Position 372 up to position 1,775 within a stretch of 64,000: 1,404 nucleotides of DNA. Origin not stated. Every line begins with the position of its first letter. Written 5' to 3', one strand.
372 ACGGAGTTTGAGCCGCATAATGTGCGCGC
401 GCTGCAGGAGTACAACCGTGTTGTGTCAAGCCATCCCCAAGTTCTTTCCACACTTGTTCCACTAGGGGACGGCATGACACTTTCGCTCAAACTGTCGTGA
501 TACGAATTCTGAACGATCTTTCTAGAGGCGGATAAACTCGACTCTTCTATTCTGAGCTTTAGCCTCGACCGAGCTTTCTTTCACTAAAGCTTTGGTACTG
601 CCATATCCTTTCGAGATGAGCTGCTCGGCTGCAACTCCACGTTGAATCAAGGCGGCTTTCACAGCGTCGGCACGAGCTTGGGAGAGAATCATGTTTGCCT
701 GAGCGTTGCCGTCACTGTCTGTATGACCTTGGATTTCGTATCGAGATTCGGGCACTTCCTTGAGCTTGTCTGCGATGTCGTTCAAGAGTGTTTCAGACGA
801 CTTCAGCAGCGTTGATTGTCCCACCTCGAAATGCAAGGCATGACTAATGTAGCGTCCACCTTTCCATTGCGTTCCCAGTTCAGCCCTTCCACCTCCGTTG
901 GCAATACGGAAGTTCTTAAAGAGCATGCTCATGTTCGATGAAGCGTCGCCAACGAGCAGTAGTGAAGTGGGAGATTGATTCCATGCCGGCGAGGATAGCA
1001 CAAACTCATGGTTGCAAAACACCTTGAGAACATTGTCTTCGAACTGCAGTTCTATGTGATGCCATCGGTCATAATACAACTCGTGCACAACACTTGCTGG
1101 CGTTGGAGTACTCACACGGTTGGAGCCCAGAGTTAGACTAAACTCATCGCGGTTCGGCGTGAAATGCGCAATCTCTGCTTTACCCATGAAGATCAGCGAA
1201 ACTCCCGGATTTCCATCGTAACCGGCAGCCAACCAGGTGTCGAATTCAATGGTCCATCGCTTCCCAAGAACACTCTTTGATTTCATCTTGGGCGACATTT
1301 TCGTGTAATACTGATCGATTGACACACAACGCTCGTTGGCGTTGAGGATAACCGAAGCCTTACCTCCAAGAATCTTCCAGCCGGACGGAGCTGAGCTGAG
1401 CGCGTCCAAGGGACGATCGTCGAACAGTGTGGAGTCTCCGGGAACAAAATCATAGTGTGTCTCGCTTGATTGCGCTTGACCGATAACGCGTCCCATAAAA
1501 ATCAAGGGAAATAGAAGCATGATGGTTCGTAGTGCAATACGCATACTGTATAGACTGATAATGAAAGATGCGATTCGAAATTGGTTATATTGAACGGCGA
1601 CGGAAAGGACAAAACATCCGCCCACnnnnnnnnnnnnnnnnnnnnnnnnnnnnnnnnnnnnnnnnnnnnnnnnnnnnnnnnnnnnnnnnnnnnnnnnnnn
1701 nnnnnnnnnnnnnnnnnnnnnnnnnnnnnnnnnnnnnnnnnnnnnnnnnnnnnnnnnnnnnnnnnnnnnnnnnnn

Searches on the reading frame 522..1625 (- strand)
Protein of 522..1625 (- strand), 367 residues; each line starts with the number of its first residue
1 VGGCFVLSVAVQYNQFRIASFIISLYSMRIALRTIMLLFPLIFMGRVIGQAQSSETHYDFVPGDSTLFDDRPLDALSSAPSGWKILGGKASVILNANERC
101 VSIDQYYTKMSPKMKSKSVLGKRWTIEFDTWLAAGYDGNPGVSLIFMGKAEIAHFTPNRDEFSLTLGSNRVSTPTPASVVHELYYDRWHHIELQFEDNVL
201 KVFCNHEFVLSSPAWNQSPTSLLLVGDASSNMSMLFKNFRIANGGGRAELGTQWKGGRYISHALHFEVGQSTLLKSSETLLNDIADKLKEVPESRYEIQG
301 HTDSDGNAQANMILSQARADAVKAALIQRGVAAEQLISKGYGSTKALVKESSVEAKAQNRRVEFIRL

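Call 56: search_protein_families(library=pfam, proteins=[window:522-1625:-], max_evalue=0.00001)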
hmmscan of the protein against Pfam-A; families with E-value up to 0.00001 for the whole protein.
window:522-1625:- (367 aa): 1 family
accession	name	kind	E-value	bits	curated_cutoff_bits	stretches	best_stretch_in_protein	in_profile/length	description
PF00691.25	OmpA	-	1.8e-21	76.7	27.2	1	266-360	2-98/98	OmpA family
